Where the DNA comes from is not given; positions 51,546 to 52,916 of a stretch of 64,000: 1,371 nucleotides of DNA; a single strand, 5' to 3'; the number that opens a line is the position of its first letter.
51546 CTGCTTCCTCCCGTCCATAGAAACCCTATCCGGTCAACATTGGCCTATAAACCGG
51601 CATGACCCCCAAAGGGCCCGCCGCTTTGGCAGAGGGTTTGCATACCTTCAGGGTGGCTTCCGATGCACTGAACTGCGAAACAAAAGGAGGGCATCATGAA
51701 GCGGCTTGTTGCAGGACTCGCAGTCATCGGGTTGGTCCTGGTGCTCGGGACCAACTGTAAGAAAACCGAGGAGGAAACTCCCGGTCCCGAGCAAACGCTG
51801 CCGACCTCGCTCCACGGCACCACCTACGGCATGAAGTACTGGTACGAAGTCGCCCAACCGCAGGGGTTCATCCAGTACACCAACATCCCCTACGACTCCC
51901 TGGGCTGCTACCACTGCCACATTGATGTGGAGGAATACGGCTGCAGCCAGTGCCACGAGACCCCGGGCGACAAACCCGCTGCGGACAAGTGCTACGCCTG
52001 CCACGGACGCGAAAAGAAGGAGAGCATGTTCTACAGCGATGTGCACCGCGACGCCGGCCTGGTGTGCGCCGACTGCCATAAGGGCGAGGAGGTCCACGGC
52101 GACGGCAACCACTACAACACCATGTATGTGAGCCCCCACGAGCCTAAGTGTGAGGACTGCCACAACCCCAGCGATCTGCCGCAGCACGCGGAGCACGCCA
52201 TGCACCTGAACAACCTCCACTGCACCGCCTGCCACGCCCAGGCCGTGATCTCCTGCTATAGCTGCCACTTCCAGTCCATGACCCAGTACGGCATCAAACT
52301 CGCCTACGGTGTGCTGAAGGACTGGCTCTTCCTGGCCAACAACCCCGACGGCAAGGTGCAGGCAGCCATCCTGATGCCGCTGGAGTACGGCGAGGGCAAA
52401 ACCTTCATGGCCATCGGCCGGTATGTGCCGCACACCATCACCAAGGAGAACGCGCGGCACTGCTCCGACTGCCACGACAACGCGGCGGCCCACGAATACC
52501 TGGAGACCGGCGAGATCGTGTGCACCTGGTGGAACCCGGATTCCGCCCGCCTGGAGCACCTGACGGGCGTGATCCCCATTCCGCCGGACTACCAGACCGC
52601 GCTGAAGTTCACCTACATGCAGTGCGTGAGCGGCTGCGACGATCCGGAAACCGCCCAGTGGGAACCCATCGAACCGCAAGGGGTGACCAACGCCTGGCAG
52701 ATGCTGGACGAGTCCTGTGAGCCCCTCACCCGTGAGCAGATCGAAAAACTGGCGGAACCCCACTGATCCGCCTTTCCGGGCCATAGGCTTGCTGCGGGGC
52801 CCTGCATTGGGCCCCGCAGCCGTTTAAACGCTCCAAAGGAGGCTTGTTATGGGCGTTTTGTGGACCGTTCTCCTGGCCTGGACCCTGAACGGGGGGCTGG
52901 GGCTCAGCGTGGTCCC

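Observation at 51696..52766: Octaheme cytochrome with atypical lipobox and Cys-rich, heme-free C-terminal module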

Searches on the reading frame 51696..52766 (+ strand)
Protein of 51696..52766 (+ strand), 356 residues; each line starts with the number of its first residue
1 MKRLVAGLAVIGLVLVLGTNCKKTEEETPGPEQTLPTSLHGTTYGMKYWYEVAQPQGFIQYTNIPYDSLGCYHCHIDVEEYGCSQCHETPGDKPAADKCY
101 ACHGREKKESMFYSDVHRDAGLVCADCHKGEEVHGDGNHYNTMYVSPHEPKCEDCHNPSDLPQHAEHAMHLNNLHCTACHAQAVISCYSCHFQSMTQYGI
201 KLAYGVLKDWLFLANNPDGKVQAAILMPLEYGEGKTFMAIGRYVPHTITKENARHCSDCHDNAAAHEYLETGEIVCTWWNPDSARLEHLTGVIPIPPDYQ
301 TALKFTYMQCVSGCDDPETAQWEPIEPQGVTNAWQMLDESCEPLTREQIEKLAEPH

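Call 4: search_protein_families(library=pfam, proteins=[window:51696-52766:+], max_evalue=1)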
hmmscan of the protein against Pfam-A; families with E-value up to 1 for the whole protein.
window:51696-52766:+ (356 aa): 4 families
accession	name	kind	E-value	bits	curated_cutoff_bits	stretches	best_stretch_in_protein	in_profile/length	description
PF14537.11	Cytochrom_c3_2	-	7e-05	23.7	25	1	116-191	1-78/79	Cytochrome c3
PF02085.21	Cytochrom_CIII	-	0.00099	19.9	22.9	1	77-156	27-101/101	Class III cytochrome C family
PF14522.11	Cytochrome_C7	-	0.0011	19.2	24.8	1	112-180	3-66/67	Cytochrome c7 and related cytochrome c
PF22678.1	Cytochrom_c_NrfB-like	-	0.036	15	27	1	144-181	28-66/89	Cytochrome c-type protein NrfB-like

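Call 5: search_protein_families(library=ncbifam, proteins=[window:51696-52766:+], max_evalue=1)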
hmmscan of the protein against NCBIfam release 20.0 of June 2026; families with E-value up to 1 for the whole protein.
window:51696-52766:+ (356 aa): 5 families
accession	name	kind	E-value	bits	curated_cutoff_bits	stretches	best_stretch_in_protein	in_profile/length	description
NF040943.1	cytoc3_ExtM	equivalog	6.5e-08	31.3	800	2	111-164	255-308/599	selenite/tellurite reduction operon c-type cytochrome ExtM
NF040968.1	FeS_ExtO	equivalog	1.7e-06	27.1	200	1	113-201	173-252/416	selenite/tellurite reduction operon b-type cytochrome iron-sulfur cluster-binding subunit ExtO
NF040967.1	cytc_ExtN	equivalog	5.3e-06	25.5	200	1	114-196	174-247/415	selenite/tellurite reduction operon c-type cytochrome ExtN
TIGR03508.1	decahem_SO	subfamily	0.0038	16.7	192.2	1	96-181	70-151/258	DmsE family decaheme c-type cytochrome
TIGR04257.1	nanowire_3heme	domain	0.015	15.5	40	1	106-159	9-61/75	c(7)-type cytochrome triheme domain-containing protein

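Call 6: find_homologous_proteins(query=window:51696-52766:+, max_evalue=0.001)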
Query window:51696-52766:+ (356 aa): 152 proteins with E <= 0.001 among 1742 candidates; the best 120 are listed.
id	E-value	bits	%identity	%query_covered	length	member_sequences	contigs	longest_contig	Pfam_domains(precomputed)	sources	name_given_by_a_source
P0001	4.5e-239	811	92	100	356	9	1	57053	PF14537.12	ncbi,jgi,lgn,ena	-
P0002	1.1e-133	464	57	98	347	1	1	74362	PF14537.12,PF02085.22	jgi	jgi:hypothetical protein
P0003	3.2e-127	443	56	99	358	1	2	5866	PF14537.12,PF02085.22,PF14522.12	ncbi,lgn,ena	-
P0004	8.1e-116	406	52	98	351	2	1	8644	-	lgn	-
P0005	1.1e-109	385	49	99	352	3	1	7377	PF02085.22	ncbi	-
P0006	3.4e-108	380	50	98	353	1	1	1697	PF02085.22,PF14522.12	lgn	-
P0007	3.9e-103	364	47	98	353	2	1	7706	-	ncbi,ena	-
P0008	5.3e-82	294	45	87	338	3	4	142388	PF14537.12,PF02085.22,PF14522.12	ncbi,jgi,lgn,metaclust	metaclust:\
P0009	7.5e-75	271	41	97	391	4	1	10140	PF14537.12,PF14522.12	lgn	-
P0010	1.5e-74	270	42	92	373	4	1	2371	PF14537.12,PF14522.12,PF22113.2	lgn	-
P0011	3.8e-74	268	41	99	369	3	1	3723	PF14537.12,PF14522.12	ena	-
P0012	5.6e-74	268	42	92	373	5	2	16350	PF14537.12,PF14522.12,PF22113.2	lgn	-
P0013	6.6e-73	264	40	99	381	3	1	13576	PF14522.12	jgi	-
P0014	1.4e-72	263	40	98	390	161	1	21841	PF02085.22,PF14522.12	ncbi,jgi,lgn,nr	ncbi:MAG: cytochrome c3 family protein [Armatimonadetes bacterium]|nr:cytochrome c3 family protein [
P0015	7.7e-72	261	42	92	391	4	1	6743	PF14522.12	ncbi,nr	ncbi:MAG: cytochrome c3 family protein [Armatimonadetes bacterium]|nr:cytochrome c3 family protein [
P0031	5.9e-65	238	40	90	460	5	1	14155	PF14537.12,PF18962.8,PF14522.12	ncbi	-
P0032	9.5e-65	237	39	92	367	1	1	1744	PF14537.12,PF02085.22,PF14522.12,PF22113.2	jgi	-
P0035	2.1e-64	236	40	89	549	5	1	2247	PF09699.16,PF14537.12,PF14522.12,PF22113.2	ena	-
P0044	8.7e-63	231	39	90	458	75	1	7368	PF14537.12,PF18962.8,PF14522.12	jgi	-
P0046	2.9e-62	229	38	91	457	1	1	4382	PF14537.12,PF18962.8,PF13860.13,PF14522.12,PF22113.2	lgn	-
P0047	9.8e-62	228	38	99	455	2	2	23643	PF18962.8,PF14522.12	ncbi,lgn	-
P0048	2.1e-61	226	40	90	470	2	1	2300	PF14537.12,PF18962.8,PF14522.12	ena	-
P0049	2.3e-61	226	37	99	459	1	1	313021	PF14537.12,PF18962.8,PF14522.12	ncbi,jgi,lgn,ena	-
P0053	2.6e-60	223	38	91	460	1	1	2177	PF14537.12,PF18962.8,PF14522.12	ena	-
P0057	8.0e-60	221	37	99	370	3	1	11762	PF14537.12,PF14522.12,PF22113.2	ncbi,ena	-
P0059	4.8e-59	219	39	90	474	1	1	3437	PF14537.12,PF18962.8,PF14522.12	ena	-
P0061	1.6e-58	217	39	90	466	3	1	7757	PF18962.8,PF14522.12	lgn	-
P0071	1.4e-56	211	35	99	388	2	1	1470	PF14537.12,PF14522.12,PF22113.2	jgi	-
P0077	8.5e-54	201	37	90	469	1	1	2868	PF18962.8,PF14522.12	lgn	-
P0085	1.5e-52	197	37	89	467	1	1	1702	PF18962.8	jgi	jgi:hypothetical protein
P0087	1.9e-52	197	36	90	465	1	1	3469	PF18962.8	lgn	-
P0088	2.7e-52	196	35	99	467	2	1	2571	PF09699.16,PF18962.8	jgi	-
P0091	6.1e-52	195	36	89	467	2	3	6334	PF18962.8,PF14522.12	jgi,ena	jgi:hypothetical protein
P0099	1.2e-50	191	37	97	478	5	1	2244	PF14537.12,PF18962.8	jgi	jgi:hypothetical protein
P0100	1.2e-50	191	36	89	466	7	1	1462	PF09699.16,PF18962.8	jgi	jgi:hypothetical protein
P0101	1.5e-50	191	37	97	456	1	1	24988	PF14537.12,PF18962.8,PF14522.12,PF22113.2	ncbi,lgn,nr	ncbi:MAG: T9SS type A sorting domain-containing protein [Bacteroidetes bacterium]|nr:T9SS type A sor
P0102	1.6e-50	191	34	98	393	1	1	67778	PF14537.12,PF14522.12,PF22113.2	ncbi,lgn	-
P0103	1.8e-50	191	36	89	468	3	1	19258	PF09699.16,PF18962.8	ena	-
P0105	2.6e-50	190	37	90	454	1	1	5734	PF14537.12,PF18962.8,PF13860.13,PF14522.12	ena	-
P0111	1.0e-49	188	35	90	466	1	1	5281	PF09699.16,PF18962.8,PF14522.12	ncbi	-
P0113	1.5e-48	184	34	90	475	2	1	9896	PF14537.12,PF18962.8,PF13860.13,PF14522.12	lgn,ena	-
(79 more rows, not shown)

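Call 7: search_solved_structures(query=window:51696-52766:+, max_evalue=10, show_alignments=2)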
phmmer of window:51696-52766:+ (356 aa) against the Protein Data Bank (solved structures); distinct sequences matched with E-value up to 10: 5.
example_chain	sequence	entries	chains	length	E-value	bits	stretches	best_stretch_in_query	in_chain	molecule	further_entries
7q58_A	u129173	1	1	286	0.00014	24.5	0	313-331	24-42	SAKe6BR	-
2ozy_A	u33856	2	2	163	0.13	14.7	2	119-182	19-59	Cytochrome c-type protein nrfB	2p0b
1m1p_A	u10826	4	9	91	0.13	14.7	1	78-157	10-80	Small tetraheme cytochrome c | Periplasmic tetraheme cytochrome c CctA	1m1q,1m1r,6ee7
1nlt_A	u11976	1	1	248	0.43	13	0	82-123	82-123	Mitochondrial protein import protein MAS5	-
3oue_A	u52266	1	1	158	8.8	8.7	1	70-171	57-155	Cytochrome c family protein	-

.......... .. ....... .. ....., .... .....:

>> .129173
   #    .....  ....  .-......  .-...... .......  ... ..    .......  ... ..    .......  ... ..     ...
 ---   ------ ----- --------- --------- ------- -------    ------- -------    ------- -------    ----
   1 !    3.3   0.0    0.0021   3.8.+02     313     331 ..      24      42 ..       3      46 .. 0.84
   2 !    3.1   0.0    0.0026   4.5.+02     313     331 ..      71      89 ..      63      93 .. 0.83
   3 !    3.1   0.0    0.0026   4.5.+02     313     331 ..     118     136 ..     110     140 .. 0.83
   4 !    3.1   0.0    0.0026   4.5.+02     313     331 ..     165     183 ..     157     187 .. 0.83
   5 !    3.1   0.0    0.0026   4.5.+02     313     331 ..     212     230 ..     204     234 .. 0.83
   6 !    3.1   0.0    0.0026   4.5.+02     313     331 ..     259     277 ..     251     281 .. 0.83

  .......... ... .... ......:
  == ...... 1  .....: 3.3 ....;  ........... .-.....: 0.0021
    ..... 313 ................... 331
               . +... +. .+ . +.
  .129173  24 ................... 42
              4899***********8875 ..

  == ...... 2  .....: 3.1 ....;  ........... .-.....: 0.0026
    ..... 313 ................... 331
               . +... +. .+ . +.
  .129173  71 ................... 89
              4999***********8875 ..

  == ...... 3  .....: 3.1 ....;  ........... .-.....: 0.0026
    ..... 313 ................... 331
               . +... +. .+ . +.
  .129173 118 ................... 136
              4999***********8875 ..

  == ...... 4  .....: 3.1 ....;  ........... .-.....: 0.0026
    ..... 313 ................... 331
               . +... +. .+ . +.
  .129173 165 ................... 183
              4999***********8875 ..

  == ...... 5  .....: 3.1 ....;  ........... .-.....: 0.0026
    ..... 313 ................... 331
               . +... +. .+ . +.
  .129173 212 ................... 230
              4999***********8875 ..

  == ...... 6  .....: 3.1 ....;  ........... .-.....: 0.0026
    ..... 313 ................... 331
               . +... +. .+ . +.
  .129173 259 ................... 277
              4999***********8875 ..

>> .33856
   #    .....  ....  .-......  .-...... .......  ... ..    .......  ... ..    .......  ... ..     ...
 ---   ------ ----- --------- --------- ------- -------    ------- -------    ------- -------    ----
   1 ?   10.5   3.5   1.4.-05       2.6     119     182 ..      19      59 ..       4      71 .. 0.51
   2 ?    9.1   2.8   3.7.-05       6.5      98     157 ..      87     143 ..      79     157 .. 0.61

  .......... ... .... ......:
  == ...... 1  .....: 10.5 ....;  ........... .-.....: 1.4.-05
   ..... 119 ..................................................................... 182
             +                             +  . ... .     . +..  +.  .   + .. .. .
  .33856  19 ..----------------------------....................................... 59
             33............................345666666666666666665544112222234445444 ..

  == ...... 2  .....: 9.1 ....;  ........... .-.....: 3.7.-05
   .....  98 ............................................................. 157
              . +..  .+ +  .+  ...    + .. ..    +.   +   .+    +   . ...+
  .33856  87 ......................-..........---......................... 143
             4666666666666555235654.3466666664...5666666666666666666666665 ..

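Call 9: list_cluster_members(proteins=[window:51696-52766:+, P0001, P0002, P0003, P0008])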
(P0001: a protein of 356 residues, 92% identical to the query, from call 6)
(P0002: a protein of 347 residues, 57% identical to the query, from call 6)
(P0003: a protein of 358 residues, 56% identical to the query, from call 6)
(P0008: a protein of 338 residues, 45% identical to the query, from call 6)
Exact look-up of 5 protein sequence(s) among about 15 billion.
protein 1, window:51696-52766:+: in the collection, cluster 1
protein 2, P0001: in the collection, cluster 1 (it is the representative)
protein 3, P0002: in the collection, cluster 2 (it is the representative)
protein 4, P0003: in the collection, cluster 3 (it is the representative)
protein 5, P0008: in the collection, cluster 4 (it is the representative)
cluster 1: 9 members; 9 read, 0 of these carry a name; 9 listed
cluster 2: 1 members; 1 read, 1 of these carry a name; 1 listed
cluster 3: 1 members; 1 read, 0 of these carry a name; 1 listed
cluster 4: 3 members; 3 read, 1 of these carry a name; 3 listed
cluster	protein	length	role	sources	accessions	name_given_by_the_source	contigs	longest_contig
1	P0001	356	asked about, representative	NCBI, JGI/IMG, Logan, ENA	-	-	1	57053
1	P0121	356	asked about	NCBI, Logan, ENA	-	-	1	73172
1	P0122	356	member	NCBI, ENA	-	-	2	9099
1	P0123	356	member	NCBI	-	-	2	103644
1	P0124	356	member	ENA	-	-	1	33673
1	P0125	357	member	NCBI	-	-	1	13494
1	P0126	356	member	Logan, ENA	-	-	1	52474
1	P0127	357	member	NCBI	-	-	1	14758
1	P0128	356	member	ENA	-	-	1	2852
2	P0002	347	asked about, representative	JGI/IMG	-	hypothetical protein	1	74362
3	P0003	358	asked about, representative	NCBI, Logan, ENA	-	-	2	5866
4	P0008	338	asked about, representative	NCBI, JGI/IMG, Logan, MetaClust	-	\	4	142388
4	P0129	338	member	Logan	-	-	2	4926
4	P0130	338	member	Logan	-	-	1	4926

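Call 13: find_related_loci(query=A1, collection=genome_contigs, flank=6000)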
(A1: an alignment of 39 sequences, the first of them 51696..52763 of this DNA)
Query A1 (356 aa) in genome_contigs; peptide patterns used: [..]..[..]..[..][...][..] (x = any residue, [..] = any of these).
213 stretches matched a pattern; 197 encode a relative of the query (tblastn E <= 1e-3); the best 80 are kept; 80 distinct loci.
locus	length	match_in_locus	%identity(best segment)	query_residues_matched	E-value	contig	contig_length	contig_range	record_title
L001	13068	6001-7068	92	1-356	0e+0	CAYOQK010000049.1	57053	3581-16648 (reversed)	MAG TPA_asm: uncultured bacterium isolate binchicken_co219_10 genome assembly, contig: k141_1624491, whole genome shotgu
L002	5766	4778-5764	93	1-328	0e+0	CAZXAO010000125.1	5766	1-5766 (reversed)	MAG TPA_asm: uncultured bacterium isolate SRP163575_co1_380 genome assembly, contig: NODE_30328_length_5766_cov_4.260375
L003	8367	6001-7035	49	1-352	2e-109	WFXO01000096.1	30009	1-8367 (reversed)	MAG: candidate division WOR-3 bacterium isolate S141_55 k151_75557, whole genome shotgun sequence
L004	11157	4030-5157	40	8-356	2e-76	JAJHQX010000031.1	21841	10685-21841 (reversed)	MAG: Armatimonadota bacterium isolate Bin S17 scaffold_467_c1, whole genome shotgun sequence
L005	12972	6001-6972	41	24-353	1e-75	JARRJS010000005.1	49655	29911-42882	MAG: Gemmatimonadota bacterium isolate Spart_026_MAG scaffold_128, whole genome shotgun sequence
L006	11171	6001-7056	41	13-356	1e-75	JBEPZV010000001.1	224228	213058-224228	MAG: bacterium isolate 03V1_S199.semibin_refined.036 NODE_64_length_224228_cov_10.265889, whole genome shotgun sequence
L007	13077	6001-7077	40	11-356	4e-75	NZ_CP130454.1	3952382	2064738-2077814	Candidatus Fervidibacter sacchari strain PD1 chromosome, complete genome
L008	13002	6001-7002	42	31-356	3e-75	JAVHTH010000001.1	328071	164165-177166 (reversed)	MAG: Candidatus Fervidibacter sinensis isolate DRTY-8.bins.21.TC_201808 NODE_11_length_328071_cov_27.635734, whole genom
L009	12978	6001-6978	42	28-352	8e-75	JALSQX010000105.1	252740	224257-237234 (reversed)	MAG: Blastocatellia bacterium isolate 356-308_maxbin2_scaf2bin.121 356-308_scaffold_9_c1, whole genome shotgun sequence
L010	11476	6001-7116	40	1-356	5e-75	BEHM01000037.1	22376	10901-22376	Bacterium HR10 DNA, contig: NODE_708_37, isolate: HRbin10, whole genome shotgun sequence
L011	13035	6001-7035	41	9-352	5e-75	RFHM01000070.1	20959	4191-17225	MAG: Acidobacteria bacterium isolate J050 k99_134451, whole genome shotgun sequence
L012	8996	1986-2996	39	8-353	8e-75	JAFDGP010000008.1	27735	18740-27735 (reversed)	MAG: Deltaproteobacteria bacterium isolate Meg22_1012_Bin_310 Meg22_1012_Bin_310_scaffold_6011, whole genome shotgun seq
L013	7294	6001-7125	39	3-356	1e-74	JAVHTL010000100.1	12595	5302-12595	MAG: Armatimonadota bacterium isolate QQ.bins.148.TC_201808 NODE_5744_length_12595_cov_1.552936, whole genome shotgun se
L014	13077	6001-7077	41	1-352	1e-74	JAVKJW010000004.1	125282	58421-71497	MAG: Candidatus Thermofontivivens primus isolate QQ_201705_bins_113 QQ_201705_bins_113_scaffold_4, whole genome shotgun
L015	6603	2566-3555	41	31-356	2e-73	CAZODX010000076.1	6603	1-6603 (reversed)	MAG TPA_asm: uncultured Thermotogae bacterium isolate binchicken_co71_26 genome assembly, contig: NODE_5275_length_6603_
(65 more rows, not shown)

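Call 16: find_encoding_contigs(protein=P0001, flank=10000, max_places=2)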
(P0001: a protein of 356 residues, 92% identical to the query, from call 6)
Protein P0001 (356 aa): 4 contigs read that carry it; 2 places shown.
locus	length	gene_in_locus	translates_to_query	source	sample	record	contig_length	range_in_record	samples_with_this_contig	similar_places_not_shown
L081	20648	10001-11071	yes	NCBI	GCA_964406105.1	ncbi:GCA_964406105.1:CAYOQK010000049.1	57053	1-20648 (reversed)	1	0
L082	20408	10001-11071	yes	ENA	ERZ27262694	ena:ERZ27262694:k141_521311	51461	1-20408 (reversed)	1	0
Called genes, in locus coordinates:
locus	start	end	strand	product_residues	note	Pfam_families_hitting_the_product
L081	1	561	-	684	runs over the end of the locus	PF00580:UvrD-helicase, PF13245:AAA_19, PF13604:AAA_30 (faint), PF13361:UvrD_C, PF13538:UvrD_C_2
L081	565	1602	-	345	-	PF01883:FeS_assembly_P, PF10609:ParA, PF13614:AAA_31, PF00142:Fer4_NifH (faint), PF01656:CbiA, PF02374:ArsA_ATPase (weak), PF09140:MipZ (weak)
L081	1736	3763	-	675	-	PF04458:DUF505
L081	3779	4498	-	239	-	PF03673:UPF0128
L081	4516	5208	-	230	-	-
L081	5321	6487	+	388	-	PF02771:Acyl-CoA_dh_N, PF02770:Acyl-CoA_dh_M, PF00441:Acyl-CoA_dh_1, PF08028:Acyl-CoA_dh_2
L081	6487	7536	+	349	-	PF21694:DNA_pol3_delta_C (faint)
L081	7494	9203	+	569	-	PF12895:ANAPC3 (faint), PF13424:TPR_12 (faint), PF13428:TPR_14 (faint), PF13429:TPR_15 (faint), PF13371:TPR_9 (faint), PF13432:TPR_16 (weak), PF14559:TPR_19, PF07719:TPR_2 (weak), +8 more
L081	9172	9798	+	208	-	PF00485:PRK (faint), PF01121:CoaE, PF13238:AAA_18 (weak)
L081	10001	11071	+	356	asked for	PF14537:Cytochrom_c3_2 (faint)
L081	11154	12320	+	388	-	-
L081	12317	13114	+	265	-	PF02085:Cytochrom_CIII (faint), PF14522:Cytochrome_C7 (faint), PF14537:Cytochrom_c3_2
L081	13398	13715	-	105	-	PF01022:HTH_5, PF12802:MarR_2 (weak), PF13601:HTH_34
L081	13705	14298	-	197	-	-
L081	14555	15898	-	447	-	PF06980:DUF1302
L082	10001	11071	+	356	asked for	PF14537:Cytochrom_c3_2 (faint)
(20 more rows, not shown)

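Call 17: find_encoding_contigs(protein=P0014, flank=8000, max_places=2)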
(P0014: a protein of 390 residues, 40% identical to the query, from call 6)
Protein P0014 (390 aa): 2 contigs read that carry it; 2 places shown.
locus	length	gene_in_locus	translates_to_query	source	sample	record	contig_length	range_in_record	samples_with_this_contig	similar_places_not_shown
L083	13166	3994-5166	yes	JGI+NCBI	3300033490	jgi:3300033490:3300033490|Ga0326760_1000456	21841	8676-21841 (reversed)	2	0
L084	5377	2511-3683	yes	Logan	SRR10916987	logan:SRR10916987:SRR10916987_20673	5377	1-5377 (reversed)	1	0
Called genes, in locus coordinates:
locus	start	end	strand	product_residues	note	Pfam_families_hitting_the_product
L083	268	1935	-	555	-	PF01935:DUF87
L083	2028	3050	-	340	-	-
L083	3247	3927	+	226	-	PF13188:PAS_8, PF00196:GerE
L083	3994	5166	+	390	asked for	PF14522:Cytochrome_C7 (faint), PF02085:Cytochrom_CIII (faint)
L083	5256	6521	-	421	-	PF00180:Iso_dh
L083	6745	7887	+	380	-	PF22842:Pel9A-like_beta_helix (faint), PF13229:Beta_helix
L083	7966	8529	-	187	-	PF01927:Mut7-C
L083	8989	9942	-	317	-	PF01379:Porphobil_deam, PF03900:Porphobil_deamC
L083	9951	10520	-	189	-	PF05685:Uma2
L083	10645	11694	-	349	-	PF14315:DUF4380 (faint)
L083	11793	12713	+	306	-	PF17848:Zn_ribbon_ACC, PF01039:Carboxyl_trans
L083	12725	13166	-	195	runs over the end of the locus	PF08029:HisG_C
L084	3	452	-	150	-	?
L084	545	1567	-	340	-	-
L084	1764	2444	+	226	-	PF13188:PAS_8, PF00196:GerE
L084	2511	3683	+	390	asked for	PF14522:Cytochrome_C7 (faint), PF02085:Cytochrom_CIII (faint)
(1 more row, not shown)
